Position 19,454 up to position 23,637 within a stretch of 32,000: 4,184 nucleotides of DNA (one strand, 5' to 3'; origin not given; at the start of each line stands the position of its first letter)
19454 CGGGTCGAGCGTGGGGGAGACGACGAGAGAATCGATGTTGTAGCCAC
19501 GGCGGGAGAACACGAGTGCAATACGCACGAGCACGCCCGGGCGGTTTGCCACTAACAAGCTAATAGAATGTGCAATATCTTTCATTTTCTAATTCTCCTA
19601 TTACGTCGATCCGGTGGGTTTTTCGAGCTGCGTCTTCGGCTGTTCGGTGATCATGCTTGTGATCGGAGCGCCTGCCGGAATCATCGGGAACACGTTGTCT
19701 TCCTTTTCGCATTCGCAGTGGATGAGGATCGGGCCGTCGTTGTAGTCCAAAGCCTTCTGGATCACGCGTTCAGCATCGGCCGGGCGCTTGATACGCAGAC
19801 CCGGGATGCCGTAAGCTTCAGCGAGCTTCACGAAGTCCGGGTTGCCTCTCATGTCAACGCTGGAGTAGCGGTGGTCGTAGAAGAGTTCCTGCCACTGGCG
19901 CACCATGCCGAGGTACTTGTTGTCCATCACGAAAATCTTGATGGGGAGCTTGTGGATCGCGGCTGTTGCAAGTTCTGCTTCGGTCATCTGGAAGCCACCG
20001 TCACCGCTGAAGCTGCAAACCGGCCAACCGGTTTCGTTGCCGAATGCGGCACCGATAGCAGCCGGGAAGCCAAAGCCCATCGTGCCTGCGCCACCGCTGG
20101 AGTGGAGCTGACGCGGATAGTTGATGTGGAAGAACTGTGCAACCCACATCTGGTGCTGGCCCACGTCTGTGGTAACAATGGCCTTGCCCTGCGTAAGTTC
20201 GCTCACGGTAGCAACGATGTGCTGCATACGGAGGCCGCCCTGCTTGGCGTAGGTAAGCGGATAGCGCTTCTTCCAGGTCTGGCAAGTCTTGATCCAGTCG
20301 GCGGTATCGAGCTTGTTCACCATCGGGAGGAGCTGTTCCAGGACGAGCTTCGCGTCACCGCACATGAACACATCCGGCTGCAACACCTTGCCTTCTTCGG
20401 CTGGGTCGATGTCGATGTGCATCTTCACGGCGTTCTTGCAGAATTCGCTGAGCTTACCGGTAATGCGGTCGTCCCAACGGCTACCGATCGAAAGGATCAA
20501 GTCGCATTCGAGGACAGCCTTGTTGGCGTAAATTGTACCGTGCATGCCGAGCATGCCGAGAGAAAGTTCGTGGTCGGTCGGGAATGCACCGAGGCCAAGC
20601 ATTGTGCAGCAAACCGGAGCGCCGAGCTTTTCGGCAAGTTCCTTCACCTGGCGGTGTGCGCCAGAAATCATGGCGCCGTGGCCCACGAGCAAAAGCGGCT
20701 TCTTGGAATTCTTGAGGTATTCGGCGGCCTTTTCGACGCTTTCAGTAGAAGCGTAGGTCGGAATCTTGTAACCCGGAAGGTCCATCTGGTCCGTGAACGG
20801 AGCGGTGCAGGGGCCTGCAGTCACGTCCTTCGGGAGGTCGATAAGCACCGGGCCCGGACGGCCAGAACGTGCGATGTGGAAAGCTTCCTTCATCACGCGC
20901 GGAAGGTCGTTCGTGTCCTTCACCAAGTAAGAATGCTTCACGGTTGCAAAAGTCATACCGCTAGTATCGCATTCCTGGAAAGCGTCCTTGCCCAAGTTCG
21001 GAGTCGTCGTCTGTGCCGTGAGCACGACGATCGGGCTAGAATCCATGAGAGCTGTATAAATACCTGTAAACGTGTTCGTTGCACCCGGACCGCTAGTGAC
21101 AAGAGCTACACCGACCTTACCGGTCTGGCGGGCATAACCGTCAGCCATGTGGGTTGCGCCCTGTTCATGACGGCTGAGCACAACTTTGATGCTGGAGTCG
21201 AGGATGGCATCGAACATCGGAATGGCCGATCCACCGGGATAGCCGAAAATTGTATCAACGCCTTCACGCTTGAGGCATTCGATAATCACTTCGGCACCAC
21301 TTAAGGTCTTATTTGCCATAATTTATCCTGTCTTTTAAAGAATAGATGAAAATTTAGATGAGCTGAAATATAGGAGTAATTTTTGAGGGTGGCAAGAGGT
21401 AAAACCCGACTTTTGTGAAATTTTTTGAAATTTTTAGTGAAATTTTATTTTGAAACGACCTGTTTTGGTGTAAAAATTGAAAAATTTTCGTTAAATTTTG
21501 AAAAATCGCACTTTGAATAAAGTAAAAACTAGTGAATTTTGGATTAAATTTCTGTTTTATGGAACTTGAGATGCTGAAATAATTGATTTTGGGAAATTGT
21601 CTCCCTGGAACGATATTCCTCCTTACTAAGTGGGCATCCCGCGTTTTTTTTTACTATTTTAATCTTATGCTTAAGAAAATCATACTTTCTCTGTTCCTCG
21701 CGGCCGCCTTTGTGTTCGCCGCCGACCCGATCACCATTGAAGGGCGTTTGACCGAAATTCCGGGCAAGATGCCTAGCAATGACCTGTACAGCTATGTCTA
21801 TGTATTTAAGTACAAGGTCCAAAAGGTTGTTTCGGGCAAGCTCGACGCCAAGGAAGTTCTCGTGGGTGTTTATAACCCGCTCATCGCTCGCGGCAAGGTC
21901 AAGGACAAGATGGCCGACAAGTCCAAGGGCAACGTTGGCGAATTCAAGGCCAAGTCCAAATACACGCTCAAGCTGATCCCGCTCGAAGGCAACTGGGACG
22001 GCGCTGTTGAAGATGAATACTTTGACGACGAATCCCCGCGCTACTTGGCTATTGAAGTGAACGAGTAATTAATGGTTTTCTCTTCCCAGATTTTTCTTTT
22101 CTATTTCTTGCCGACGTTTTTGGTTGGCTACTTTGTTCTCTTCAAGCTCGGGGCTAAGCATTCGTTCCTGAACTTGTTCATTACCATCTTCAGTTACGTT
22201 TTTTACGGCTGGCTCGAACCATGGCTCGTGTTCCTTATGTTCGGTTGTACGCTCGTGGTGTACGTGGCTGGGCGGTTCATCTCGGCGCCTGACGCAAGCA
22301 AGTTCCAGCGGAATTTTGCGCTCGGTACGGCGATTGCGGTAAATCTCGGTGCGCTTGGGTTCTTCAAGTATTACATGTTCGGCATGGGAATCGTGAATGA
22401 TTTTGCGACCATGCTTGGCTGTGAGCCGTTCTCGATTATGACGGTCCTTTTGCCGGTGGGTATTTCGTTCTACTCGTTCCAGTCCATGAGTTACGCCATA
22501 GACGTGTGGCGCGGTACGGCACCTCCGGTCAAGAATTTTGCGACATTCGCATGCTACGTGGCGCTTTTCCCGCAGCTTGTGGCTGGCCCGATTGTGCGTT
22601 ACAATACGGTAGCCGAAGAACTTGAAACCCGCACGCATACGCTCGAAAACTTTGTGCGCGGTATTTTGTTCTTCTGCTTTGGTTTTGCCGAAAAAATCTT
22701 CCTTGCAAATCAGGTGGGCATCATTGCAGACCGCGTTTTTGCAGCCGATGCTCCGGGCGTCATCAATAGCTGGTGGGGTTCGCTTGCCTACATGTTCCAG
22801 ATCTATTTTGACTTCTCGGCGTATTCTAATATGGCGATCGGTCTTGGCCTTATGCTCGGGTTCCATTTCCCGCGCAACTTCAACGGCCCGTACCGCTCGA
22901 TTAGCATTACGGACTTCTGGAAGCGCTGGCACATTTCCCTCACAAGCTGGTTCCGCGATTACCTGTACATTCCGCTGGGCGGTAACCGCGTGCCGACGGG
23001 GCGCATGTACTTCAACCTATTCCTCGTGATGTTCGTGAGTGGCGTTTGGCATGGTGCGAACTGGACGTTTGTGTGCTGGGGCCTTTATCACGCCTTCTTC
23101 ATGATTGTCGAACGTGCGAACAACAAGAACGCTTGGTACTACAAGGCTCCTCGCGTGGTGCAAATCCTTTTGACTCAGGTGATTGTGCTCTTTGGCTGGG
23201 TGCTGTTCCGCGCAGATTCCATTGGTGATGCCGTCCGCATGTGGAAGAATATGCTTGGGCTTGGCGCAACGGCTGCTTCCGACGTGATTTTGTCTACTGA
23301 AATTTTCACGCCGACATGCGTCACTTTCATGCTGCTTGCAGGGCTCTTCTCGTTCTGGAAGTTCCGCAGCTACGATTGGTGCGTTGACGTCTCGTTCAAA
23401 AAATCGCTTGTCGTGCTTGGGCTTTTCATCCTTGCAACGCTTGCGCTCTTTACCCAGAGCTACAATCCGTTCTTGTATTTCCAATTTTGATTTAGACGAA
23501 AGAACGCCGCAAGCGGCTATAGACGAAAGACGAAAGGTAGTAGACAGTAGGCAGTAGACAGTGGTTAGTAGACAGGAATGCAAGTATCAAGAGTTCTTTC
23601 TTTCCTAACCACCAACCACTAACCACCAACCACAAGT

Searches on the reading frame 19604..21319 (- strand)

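Call 82: search_protein_families(library=pfam, proteins=[window:19604-21319:-], max_evalue=0.00001)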
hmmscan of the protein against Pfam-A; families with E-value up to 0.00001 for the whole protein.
window:19604-21319:- (572 aa): 3 families
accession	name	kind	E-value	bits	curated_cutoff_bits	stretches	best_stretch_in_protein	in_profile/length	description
PF02775.26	TPP_enzyme_C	-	1.1e-52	178.3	21.9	1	385-535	1-151/151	Thiamine pyrophosphate enzyme, C-terminal TPP binding domain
PF00205.28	TPP_enzyme_M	-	9.8e-47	158.5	30.4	1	195-330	1-137/137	Thiamine pyrophosphate enzyme, central domain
PF02776.23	TPP_enzyme_N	-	3e-41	140.4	26.8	1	7-122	2-119/119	Thiamine pyrophosphate enzyme, N-terminal TPP binding domain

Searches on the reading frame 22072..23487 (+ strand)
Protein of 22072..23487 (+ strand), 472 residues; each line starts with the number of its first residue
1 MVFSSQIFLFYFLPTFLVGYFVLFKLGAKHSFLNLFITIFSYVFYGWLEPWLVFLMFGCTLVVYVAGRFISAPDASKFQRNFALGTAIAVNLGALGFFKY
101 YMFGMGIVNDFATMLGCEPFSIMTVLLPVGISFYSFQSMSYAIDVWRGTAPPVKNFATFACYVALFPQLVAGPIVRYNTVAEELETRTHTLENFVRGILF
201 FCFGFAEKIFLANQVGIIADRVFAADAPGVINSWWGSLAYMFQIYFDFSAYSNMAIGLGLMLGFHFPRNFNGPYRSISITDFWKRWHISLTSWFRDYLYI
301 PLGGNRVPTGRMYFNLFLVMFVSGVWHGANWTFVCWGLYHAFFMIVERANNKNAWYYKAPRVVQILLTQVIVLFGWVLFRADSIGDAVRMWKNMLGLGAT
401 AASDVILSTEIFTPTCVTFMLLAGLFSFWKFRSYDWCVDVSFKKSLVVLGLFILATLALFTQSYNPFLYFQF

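Call 82: search_protein_families(library=pfam, proteins=[window:22072-23487:+], max_evalue=0.00001)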
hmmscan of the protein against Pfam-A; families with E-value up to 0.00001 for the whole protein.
window:22072-23487:+ (472 aa): 1 family
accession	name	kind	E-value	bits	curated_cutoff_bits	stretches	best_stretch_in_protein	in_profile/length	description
PF03062.24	MBOAT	-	5.5e-26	92.1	27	1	155-349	80-296/337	MBOAT, membrane-bound O-acyltransferase family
